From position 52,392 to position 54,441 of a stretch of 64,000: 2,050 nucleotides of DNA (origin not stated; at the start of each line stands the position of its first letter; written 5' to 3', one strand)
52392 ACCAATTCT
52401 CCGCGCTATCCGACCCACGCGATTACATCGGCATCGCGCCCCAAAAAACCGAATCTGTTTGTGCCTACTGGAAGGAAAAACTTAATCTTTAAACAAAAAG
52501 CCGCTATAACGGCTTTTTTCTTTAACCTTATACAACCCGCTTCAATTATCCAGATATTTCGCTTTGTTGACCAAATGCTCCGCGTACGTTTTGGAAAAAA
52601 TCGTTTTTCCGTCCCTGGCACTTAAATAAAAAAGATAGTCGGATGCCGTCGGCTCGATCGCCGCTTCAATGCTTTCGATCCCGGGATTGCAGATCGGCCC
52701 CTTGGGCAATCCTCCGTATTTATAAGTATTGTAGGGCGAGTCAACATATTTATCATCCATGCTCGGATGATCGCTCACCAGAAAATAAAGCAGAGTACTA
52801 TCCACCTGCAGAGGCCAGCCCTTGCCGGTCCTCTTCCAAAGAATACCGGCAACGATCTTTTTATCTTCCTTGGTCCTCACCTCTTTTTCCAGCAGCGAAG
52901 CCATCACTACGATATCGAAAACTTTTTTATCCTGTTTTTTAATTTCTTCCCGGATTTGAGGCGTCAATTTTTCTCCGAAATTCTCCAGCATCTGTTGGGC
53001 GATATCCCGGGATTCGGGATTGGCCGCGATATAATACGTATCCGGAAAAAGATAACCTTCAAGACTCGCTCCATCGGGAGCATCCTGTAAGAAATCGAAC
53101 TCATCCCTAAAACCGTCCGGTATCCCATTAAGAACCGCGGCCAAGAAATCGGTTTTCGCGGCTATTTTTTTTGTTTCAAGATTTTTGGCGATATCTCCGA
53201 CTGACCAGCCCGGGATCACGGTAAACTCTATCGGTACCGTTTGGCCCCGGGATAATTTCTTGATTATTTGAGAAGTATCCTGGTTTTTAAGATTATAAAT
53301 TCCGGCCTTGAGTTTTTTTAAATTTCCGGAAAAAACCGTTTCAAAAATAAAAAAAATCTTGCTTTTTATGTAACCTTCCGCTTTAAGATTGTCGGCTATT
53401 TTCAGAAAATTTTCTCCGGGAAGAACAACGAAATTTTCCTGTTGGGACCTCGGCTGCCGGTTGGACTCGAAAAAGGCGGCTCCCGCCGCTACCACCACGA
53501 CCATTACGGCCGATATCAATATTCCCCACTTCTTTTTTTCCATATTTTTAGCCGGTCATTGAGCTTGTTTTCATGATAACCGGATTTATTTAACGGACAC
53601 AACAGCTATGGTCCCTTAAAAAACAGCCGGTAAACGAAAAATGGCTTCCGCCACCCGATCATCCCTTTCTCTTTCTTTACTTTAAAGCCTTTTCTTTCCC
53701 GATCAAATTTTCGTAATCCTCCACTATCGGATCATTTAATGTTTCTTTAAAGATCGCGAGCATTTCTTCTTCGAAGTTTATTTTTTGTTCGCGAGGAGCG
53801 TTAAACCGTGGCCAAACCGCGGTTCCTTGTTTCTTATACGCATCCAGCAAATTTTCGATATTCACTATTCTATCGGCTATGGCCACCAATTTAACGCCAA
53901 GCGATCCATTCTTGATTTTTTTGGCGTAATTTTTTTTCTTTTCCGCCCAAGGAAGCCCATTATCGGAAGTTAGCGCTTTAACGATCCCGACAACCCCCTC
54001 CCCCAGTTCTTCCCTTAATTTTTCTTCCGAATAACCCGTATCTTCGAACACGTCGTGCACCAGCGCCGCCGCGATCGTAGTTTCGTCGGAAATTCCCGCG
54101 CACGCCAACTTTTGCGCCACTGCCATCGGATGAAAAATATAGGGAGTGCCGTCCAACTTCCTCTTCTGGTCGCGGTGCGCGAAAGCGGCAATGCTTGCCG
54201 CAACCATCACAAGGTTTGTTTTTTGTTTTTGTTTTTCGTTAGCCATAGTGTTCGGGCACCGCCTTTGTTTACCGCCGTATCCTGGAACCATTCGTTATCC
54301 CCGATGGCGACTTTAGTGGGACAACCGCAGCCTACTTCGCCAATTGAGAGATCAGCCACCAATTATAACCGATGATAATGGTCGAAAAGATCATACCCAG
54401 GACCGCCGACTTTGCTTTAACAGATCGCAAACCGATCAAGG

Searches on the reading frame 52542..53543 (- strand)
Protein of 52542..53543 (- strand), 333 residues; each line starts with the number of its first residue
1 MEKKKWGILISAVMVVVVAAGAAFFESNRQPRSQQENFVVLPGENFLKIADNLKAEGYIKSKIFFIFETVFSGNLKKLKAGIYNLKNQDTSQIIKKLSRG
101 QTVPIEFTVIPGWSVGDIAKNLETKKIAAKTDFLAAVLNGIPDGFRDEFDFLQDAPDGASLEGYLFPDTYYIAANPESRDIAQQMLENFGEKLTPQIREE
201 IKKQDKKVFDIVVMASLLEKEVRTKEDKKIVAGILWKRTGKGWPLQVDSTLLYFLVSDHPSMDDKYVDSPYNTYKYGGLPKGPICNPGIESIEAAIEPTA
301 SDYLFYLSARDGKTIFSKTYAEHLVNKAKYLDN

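Call 13: search_protein_families(library=pfam, proteins=[window:52542-53543:-], max_evalue=0.01)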
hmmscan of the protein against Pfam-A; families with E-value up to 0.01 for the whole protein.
window:52542-53543:- (333 aa): 2 families
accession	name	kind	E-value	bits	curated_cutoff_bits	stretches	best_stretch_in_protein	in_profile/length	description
PF02618.21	YceG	-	1.5e-71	241.6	32.4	1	39-329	2-275/275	YceG-like family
PF21256.2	TetR_C_5-like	-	0.0058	17.2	27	0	161-221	7-65/127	Tetracyclin repressor-like, C-terminal domain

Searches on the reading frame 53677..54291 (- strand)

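Call 66: search_protein_families(library=pfam, proteins=[window:53677-54291:-], max_evalue=0.00001)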
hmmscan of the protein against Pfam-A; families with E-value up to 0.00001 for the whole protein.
window:53677-54291:- (204 aa): 1 family
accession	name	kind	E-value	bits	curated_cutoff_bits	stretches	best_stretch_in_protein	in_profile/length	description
PF13328.12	HD_4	-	9.5e-16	58.3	27.2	1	31-156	1-142/156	HD domain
